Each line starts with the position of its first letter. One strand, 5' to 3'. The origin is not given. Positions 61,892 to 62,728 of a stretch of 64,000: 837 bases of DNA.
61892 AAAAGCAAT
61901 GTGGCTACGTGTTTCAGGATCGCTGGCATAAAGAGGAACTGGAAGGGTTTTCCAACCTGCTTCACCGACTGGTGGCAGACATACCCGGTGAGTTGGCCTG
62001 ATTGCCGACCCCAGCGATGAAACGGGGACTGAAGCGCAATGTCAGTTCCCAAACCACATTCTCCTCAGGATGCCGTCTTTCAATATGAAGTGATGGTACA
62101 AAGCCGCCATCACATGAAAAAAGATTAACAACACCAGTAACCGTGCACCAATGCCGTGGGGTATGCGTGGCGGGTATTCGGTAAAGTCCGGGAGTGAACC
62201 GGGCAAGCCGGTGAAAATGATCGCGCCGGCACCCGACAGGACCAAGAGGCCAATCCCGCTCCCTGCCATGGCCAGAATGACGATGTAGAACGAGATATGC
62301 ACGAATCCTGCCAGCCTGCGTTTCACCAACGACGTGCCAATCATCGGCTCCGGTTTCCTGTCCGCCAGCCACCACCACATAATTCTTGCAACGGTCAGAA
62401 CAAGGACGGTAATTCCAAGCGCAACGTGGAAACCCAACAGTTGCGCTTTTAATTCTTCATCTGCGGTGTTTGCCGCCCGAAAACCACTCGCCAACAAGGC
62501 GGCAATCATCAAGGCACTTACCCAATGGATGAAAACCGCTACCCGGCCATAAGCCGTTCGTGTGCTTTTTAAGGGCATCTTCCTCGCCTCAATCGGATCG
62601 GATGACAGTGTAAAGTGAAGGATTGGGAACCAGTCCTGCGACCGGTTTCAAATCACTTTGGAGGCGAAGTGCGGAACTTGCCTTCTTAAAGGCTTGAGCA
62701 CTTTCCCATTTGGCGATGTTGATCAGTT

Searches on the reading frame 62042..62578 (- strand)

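Call 68: search_protein_families(library=pfam, proteins=[window:62042-62578:-], max_evalue=0.00001)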
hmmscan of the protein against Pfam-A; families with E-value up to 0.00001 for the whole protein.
window:62042-62578:- (178 aa): 1 family
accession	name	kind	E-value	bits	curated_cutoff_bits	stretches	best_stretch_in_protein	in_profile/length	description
PF01292.26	Ni_hydr_CYTB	-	7.7e-26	91.4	30.1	1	10-177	2-179/179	Prokaryotic cytochrome b561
